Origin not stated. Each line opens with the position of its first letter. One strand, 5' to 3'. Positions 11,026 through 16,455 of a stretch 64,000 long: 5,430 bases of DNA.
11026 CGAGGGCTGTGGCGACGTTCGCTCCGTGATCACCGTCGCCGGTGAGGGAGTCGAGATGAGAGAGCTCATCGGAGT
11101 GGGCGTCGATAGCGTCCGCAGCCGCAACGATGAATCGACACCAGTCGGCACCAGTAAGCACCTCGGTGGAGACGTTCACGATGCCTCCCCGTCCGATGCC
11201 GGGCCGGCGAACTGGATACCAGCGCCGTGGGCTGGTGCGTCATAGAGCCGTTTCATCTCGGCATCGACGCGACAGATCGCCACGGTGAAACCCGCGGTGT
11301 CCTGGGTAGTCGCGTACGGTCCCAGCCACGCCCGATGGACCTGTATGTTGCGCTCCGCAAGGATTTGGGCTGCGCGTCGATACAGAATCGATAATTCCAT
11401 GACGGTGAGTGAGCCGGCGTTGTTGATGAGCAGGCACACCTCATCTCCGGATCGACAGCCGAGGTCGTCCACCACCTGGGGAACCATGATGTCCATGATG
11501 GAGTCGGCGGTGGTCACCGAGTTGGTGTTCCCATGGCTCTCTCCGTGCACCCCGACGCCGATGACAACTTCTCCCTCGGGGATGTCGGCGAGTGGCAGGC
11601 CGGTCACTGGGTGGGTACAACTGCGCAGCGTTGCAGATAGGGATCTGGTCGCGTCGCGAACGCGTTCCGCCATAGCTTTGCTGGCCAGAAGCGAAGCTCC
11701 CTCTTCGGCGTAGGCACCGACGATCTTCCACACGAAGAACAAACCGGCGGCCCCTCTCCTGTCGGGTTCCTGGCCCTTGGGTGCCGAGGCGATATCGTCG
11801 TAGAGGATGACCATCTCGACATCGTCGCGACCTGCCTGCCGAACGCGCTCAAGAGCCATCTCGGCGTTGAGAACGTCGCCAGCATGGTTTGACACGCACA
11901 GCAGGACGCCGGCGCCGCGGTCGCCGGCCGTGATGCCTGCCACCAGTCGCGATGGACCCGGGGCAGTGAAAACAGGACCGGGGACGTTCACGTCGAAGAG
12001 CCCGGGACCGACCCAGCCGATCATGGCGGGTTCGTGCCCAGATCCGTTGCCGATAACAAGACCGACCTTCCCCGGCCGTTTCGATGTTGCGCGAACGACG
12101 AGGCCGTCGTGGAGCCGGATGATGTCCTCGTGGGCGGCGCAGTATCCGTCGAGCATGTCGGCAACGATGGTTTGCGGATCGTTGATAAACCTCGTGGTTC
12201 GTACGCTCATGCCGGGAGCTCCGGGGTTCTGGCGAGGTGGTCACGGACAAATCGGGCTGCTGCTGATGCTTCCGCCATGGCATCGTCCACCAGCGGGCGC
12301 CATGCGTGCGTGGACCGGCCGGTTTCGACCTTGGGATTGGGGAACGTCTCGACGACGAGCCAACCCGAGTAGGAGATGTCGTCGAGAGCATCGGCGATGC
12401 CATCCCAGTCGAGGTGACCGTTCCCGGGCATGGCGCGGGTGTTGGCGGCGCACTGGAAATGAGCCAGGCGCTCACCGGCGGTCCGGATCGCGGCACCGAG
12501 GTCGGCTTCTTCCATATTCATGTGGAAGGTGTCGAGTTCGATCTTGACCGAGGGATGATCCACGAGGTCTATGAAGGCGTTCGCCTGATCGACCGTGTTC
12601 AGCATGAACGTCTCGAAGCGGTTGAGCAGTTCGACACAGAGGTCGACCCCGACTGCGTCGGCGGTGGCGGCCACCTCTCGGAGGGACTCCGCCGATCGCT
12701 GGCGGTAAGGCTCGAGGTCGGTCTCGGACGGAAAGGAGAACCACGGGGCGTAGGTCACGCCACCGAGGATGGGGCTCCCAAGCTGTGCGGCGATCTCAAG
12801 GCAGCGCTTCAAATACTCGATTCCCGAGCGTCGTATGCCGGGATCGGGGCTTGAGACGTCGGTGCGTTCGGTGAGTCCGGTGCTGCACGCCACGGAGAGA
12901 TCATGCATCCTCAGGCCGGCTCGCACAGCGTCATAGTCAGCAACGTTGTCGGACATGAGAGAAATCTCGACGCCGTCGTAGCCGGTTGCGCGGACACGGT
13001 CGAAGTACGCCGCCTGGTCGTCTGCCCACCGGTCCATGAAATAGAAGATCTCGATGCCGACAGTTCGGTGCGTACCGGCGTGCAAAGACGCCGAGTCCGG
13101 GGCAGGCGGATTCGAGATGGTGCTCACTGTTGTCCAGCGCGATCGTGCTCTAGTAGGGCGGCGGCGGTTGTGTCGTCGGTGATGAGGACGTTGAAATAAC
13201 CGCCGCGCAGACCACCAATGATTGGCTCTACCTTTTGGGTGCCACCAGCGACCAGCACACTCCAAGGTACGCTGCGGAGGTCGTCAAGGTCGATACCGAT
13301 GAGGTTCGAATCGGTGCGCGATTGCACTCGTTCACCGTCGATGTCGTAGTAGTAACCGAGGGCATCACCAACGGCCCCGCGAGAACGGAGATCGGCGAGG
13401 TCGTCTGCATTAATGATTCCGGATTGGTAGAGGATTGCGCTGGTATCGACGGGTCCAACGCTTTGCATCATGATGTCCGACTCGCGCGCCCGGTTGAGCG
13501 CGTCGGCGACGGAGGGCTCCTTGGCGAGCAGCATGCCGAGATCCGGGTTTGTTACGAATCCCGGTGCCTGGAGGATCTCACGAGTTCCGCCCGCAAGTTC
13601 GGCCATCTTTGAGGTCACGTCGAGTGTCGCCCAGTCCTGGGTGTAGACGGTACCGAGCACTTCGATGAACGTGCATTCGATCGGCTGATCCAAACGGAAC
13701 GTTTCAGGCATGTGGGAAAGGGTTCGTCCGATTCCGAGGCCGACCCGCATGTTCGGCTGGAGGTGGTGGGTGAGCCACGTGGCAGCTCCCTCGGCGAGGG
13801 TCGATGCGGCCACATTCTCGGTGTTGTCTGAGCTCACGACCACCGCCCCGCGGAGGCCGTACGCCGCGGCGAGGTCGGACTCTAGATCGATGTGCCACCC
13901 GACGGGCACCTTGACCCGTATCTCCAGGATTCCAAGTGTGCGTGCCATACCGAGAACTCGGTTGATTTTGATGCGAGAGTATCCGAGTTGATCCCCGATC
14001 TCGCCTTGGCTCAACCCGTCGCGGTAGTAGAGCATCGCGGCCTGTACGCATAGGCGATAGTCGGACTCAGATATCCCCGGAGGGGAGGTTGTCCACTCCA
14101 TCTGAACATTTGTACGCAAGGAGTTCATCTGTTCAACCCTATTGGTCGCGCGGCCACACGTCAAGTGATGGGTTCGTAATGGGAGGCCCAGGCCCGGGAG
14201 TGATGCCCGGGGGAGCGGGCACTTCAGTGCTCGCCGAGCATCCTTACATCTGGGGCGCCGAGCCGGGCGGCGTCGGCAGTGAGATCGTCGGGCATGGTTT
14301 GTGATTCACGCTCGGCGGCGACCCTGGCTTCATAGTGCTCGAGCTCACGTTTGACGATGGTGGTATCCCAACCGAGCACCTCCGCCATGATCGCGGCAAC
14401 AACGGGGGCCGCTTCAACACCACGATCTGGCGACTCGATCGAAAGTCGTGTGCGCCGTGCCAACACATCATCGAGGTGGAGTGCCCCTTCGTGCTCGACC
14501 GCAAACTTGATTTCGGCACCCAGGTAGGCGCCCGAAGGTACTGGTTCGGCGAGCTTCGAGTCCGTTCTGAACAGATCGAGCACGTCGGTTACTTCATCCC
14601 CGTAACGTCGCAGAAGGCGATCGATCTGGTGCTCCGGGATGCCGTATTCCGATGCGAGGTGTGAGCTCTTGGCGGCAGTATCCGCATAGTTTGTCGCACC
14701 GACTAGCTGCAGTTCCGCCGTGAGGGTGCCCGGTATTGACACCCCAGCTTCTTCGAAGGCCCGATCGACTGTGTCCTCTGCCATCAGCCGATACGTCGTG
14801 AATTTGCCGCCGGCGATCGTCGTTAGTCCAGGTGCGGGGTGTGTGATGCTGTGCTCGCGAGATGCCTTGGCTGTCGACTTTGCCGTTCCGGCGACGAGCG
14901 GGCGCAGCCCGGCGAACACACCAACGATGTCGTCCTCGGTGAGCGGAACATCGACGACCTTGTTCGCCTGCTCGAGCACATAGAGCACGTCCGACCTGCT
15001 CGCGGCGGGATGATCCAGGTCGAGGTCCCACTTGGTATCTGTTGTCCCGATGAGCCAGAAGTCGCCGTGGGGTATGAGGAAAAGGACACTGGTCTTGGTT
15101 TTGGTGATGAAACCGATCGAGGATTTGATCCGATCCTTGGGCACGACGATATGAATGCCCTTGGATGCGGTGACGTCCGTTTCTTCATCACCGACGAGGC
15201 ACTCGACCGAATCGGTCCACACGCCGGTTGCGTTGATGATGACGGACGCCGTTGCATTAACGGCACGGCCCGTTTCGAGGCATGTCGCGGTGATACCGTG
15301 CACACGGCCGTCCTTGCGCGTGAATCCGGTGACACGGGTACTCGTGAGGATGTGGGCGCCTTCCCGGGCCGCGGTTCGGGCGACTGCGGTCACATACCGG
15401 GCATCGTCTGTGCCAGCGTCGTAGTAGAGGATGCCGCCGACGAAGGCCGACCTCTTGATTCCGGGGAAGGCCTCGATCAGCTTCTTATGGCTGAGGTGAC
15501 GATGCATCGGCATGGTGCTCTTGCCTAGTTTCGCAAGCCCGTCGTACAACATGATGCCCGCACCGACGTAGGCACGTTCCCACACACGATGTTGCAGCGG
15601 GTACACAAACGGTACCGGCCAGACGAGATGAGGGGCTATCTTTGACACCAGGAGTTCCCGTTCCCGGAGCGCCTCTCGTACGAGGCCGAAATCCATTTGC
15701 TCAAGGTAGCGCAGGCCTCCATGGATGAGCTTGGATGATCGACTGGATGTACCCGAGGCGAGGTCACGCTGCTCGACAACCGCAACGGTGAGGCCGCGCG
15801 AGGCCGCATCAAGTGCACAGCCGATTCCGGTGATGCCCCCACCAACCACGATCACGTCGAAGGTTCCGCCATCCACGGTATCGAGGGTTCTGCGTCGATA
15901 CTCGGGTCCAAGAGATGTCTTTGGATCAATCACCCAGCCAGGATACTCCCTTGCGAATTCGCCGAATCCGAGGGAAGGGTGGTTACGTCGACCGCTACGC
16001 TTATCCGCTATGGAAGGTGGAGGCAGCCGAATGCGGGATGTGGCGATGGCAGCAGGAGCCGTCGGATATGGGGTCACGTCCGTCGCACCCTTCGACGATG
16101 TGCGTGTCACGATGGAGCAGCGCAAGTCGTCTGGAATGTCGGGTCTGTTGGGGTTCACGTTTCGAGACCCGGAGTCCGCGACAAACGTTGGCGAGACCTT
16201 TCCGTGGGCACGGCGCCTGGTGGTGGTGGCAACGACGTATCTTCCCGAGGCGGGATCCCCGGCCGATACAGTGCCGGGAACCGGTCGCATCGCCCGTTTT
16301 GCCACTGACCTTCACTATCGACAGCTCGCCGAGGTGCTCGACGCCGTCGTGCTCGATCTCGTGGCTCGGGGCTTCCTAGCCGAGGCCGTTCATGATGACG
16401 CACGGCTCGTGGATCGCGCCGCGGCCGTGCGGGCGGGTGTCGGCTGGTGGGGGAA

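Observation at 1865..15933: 16-kb operon predicts an undescribed isomerase - DAK-kinase - LacD-aldolase route, possibly fed by nucleoside cleavage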

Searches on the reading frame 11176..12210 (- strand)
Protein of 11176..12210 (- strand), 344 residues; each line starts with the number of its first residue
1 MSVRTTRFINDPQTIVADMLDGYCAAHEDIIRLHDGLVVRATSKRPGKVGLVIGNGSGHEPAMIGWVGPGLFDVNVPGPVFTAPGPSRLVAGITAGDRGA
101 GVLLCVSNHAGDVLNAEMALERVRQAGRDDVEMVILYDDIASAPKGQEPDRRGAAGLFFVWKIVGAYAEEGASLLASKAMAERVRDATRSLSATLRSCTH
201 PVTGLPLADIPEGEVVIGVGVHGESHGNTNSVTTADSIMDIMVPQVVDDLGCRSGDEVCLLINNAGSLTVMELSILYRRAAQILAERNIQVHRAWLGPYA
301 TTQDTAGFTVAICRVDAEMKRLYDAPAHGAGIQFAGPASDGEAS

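Call 5: search_protein_families(library=pfam, proteins=[window:11176-12210:-], max_evalue=0.01)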
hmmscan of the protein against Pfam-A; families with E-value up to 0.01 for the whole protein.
window:11176-12210:- (344 aa): 1 family
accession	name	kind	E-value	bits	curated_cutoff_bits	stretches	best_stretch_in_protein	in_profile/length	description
PF02733.22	Dak1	-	3.7e-95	318.9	31.4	1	22-328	2-310/313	Dak1 domain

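Call 6: search_protein_families(library=ncbifam, proteins=[window:11176-12210:-], max_evalue=0.01)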
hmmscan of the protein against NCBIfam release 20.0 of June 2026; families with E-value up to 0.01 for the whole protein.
window:11176-12210:- (344 aa): 4 families
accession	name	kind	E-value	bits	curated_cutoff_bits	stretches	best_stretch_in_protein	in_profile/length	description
NF011049.0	PRK14479.1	subfamily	5.9e-98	328.8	492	1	6-339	2-334/568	dihydroxyacetone kinase family protein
TIGR02363.1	dhaK1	equivalog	2.1e-86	290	406.25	1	7-329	3-326/329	dihydroxyacetone kinase subunit DhaK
TIGR02361.1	dak_ATP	equivalog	1e-65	222.5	574.95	1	7-332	2-343/583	glycerone kinase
TIGR02362.1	dhaK1b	equivalog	1.5e-49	168.8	413.25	1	8-317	2-310/326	DhaKLM operon coactivator DhaQ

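Call 28: search_solved_structures(query=window:11176-12210:-, max_evalue=0.001, show_alignments=2)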
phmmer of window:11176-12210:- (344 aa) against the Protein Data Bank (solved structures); distinct sequences matched with E-value up to 0.001: 12.
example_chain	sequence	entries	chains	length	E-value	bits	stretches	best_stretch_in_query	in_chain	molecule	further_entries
3ct4_A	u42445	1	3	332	3.1e-55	190.8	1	7-317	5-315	PTS-dependent dihydroxyacetone kinase, dihydroxyacetone-binding subunit dhaK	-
1uoe_A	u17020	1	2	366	9.1e-52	179.4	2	7-243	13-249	DIHYDROXYACETONE KINASE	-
1oi2_A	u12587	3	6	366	1.3e-51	178.9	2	7-243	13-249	HYPOTHETICAL PROTEIN YCGT | DIHYDROXYACETONE KINASE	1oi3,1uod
4lrx_A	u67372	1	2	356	1.8e-51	178.4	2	7-243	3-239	PTS-dependent dihydroxyacetone kinase, dihydroxyacetone-binding subunit DhaK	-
3pnk_A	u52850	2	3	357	1.9e-51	178.4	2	7-243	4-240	PTS-dependent dihydroxyacetone kinase, dihydroxyacetone-binding subunit dhaK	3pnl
4lry_A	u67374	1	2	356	1.2e-50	175.7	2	7-243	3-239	PTS-dependent dihydroxyacetone kinase, dihydroxyacetone-binding subunit DhaK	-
3pno_A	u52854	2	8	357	1.7e-50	175.2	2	7-243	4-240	PTS-dependent dihydroxyacetone kinase, dihydroxyacetone-binding subunit dhaK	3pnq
3pnm_A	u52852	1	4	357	5.2e-50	173.6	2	7-243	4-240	PTS-dependent dihydroxyacetone kinase, dihydroxyacetone-binding subunit dhaK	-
1un8_A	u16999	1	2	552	1.3e-35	126.3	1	8-313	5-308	DIHYDROXYACETONE KINASE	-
1un9_A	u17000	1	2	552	1.4e-35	126.2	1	8-313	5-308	DIHYDROXYACETONE KINASE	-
2iu4_A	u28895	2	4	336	8.6e-31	110.4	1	8-316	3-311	DIHYDROXYACETONE KINASE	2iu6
26vk_A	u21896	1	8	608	1.7e-26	96.3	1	14-314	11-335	Dihydroxyacetone kinase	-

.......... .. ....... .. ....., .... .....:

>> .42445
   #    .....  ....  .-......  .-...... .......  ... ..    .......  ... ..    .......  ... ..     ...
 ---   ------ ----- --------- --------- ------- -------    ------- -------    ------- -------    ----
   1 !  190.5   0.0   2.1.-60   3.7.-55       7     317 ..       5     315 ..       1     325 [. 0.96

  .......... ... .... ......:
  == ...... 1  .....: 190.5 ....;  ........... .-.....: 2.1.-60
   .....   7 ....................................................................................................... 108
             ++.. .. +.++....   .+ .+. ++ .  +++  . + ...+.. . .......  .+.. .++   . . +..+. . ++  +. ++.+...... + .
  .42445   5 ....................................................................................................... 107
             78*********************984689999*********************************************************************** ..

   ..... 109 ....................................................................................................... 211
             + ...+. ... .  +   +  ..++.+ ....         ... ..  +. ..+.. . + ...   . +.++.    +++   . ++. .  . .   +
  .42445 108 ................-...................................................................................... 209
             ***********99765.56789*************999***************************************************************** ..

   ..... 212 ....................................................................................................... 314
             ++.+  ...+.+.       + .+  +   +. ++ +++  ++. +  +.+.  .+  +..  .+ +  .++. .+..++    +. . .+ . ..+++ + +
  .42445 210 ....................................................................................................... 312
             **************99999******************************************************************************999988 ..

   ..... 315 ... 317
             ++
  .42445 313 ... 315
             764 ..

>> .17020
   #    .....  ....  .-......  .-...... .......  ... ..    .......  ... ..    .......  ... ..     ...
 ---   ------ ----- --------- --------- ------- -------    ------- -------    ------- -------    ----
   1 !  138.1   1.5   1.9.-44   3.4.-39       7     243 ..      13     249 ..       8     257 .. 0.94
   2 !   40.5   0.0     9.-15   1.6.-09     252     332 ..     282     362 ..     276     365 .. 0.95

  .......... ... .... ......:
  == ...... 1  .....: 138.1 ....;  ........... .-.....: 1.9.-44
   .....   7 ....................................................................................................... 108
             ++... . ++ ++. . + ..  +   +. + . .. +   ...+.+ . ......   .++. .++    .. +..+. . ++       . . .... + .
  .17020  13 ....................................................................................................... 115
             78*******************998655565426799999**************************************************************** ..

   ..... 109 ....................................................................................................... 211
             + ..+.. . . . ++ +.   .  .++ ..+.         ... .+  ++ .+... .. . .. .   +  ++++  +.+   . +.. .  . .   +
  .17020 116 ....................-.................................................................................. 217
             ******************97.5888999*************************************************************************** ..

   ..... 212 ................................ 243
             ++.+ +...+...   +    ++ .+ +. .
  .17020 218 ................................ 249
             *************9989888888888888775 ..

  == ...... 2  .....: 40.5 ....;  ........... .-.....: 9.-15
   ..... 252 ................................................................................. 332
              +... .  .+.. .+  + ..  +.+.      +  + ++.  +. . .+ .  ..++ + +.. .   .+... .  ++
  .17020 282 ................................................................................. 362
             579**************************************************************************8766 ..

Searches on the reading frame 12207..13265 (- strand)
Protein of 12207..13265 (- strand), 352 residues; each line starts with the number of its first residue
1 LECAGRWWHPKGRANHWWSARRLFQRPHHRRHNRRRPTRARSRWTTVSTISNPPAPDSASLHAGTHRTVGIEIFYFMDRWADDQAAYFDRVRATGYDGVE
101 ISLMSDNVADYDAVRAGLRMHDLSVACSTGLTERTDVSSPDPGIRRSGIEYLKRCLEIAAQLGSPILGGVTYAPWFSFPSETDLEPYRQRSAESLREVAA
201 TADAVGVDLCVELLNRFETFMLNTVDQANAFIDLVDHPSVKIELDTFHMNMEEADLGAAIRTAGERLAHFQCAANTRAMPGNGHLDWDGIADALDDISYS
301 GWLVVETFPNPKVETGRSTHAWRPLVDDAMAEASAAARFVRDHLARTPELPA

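Call 5: search_protein_families(library=pfam, proteins=[window:12207-13265:-], max_evalue=0.01)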
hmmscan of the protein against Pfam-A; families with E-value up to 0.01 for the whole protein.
window:12207-13265:- (352 aa): 1 family
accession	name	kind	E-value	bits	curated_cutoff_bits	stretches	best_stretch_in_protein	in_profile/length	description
PF01261.30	AP_endonuc_2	-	8.8e-42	143.9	31.1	1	88-312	1-237/249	Xylose isomerase-like TIM barrel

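Call 6: search_protein_families(library=ncbifam, proteins=[window:12207-13265:-], max_evalue=0.01)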
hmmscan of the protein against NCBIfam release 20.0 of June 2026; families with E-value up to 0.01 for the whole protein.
window:12207-13265:- (352 aa): 13 families
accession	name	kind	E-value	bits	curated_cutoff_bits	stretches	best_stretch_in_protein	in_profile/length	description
NF051856.1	PsicseEpim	equivalog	2.9e-65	220.9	300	1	69-332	3-270/287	D-psicose 3-epimerase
NF041099.2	keto_glucon_epim_IolO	equivalog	1e-42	146.4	300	1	89-317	28-256/269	5-keto-L-gluconate epimerase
TIGR03234.1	OH-pyruv-isom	equivalog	7.8e-23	81.1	353.45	1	177-315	107-248/254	hydroxypyruvate isomerase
NF043033.1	OxoTetrIsom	equivalog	8.8e-19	68.2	325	1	183-316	114-246/251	2-oxo-tetronate isomerase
NF007444.0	PRK09997.1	equivalog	5.8e-14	52.2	465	1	191-317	122-251/258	hydroxypyruvate isomerase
NF007441.0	PRK09989.1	equivalog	1.4e-11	44.7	412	1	179-322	110-257/258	HPr family phosphocarrier protein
NF007360.0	PRK09856.1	equivalog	5.8e-09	35.9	305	1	144-307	84-248/276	fructoselysine 3-epimerase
TIGR04379.1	myo_inos_iolE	equivalog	1.4e-08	34.6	290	1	279-314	238-273/290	myo-inosose-2 dehydratase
NF009688.0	PRK13209.1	subfamily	1.9e-08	33.7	317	1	131-340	80-273/286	L-ribulose-5-phosphate 3-epimerase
NF009689.0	PRK13210.1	subfamily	2.7e-07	30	200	1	135-334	80-283/286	L-ribulose-5-phosphate 3-epimerase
TIGR00542.1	hxl6Piso_put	equivalog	7.6e-05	22.2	272.15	1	134-312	78-254/279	L-ribulose-5-phosphate 3-epimerase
TIGR02635.1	RhaI_grampos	equivalog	0.0075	15.2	531.35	1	137-204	103-169/378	L-rhamnose isomerase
NF042435.1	DhshikDhtase_QuiC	equivalog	0.0077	14.7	1200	0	192-308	114-241/635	3-dehydroshikimate dehydratase QuiC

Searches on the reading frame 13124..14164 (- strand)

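Call 5: search_protein_families(library=pfam, proteins=[window:13124-14164:-], max_evalue=0.01)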
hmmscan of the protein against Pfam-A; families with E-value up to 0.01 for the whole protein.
window:13124-14164:- (346 aa): 1 family
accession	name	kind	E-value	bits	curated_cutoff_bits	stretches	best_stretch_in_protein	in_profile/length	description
PF04198.19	Sugar-bind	-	9.4e-61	205.7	27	1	91-339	6-257/257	Putative sugar-binding domain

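Call 6: search_protein_families(library=ncbifam, proteins=[window:13124-14164:-], max_evalue=0.01)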
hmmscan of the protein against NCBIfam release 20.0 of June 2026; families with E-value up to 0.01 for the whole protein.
window:13124-14164:- (346 aa): 2 families
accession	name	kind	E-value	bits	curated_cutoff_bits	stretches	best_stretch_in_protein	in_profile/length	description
NF053881.1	TransRegDeoRBac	equivalog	2.3e-50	171.6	420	1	34-339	4-311/311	DNA-binding transcriptional repressor DeoR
NF011947.0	PRK15418.1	equivalog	4.8e-44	150.8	486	1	37-339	17-316/319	transcriptional regulator LsrR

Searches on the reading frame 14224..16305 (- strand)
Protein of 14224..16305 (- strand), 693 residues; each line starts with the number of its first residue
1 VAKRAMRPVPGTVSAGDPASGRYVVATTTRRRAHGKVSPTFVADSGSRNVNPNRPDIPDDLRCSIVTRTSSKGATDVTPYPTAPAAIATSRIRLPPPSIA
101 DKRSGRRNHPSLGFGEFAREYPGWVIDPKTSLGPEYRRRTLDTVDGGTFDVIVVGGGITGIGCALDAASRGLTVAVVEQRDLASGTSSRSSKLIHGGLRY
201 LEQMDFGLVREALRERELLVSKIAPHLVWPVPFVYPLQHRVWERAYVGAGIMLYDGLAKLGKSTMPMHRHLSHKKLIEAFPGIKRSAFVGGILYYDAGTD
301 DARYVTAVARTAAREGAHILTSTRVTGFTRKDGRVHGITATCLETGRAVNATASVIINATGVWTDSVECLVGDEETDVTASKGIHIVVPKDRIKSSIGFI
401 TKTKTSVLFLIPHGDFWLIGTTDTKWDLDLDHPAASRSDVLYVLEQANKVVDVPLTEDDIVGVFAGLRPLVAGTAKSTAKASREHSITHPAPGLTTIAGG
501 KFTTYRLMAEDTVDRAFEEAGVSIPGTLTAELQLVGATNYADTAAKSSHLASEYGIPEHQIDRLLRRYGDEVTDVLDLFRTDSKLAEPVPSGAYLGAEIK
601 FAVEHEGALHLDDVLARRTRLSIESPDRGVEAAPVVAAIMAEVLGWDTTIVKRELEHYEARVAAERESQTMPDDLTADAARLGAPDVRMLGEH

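Call 5: search_protein_families(library=pfam, proteins=[window:14224-16305:-], max_evalue=0.01)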
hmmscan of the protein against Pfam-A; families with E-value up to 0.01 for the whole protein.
window:14224-16305:- (693 aa): 11 families
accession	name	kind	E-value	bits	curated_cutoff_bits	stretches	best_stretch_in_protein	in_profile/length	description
PF01266.30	DAO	-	1.4e-58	199.5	27.9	1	150-505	1-352/353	FAD dependent oxidoreductase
PF16901.10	DAO_C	-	4.6e-34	117.5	31.4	1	529-648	3-123/126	C-terminal domain of alpha-glycerophosphate oxidase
PF12831.13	FAD_oxidored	-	1.4e-11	44.8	27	1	150-215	1-67/416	FAD dependent oxidoreductase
PF00890.30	FAD_binding_2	-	3.1e-10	40.3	20.4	1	150-363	1-204/414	FAD binding domain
PF07992.20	Pyr_redox_2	-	1.9e-05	24.7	26.1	1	149-184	1-36/291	Pyridine nucleotide-disulphide oxidoreductase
PF13450.12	NAD_binding_8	-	5.4e-05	23.8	21.9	1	153-190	1-38/68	NAD(P)-binding Rossmann-like domain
PF01494.25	FAD_binding_3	-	8.6e-05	22.3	22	0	149-212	2-62/349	FAD binding domain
PF03486.20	HI0933_like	-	0.00023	21.1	50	1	150-180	2-32/244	HI0933-like protein Rossmann domain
PF00070.33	Pyr_redox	-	0.00032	21.6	22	0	151-181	2-32/82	Pyridine nucleotide-disulphide oxidoreductase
PF01946.23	Thi4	-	0.0077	15.9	26.2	0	145-185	14-54/235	Thi4 family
PF01134.28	GIDA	-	0.0084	15.7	22.1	1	150-179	1-30/391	Glucose inhibited division protein A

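Call 6: search_protein_families(library=ncbifam, proteins=[window:14224-16305:-], max_evalue=0.01)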
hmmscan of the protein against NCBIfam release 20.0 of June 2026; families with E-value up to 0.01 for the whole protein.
window:14224-16305:- (693 aa): 88 families (the best 25 are shown)
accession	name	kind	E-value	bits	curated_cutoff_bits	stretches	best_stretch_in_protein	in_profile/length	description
NF008899.0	PRK12266.1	equivalog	7.9e-105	351.2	360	1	148-627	6-486/508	glycerol-3-phosphate dehydrogenase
NF009906.0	PRK13369.1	equivalog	1.4e-95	320.7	352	1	148-624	6-482/502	glycerol-3-phosphate dehydrogenase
NF033461.1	glycerol3P_ox_1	equivalog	2.1e-82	277.4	840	2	135-477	5-355/607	type 1 glycerol-3-phosphate oxidase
TIGR03377.1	glycerol3P_GlpA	equivalog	3.7e-60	204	552.8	1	150-624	1-458/530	anaerobic glycerol-3-phosphate dehydrogenase subunit GlpA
NF008313.0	PRK11101.1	equivalog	6.9e-46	156.9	425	1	148-625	8-469/548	anaerobic glycerol-3-phosphate dehydrogenase subunit A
NF033460.1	glycerol3P_ox_II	equivalog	3.2e-11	43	460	2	149-198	2-52/361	type 2 glycerol-3-phosphate oxidase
NF050086.1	pipecolate_AmaA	exception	3.1e-10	39.3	600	1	148-198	25-75/425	L-pipecolate oxidase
TIGR02352.1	thiamin_ThiO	equivalog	9e-10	38.2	250.8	2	151-188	1-38/351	glycine oxidase ThiO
NF041080.1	DGGGPL_reductase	equivalog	3.9e-09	35.9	580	1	300-362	93-155/447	digeranylgeranylglycerophospholipid reductase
NF009477.0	PRK12843.1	equivalog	1e-08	34.1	758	1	144-191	12-59/578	FAD-dependent oxidoreductase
NF053717.1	VnlPnlRedVprA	equivalog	2.8e-08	33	600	2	148-186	6-44/481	vinyl phenol reductase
NF005511.0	PRK07121.1-4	equivalog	3.4e-08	32.4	466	1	148-197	20-68/553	FAD-binding protein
TIGR02032.1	GG-red-SF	subfamily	3.5e-08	33.5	158.8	1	149-182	1-34/297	geranylgeranyl reductase family protein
NF004789.0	PRK06134.1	subfamily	4.5e-08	32.1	747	1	147-191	11-55/581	FAD-dependent oxidoreductase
TIGR03364.1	HpnW_proposed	hypoth_equivalog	8.5e-08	31.6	285.1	1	150-189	2-41/365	TIGR03364 family FAD-dependent oxidoreductase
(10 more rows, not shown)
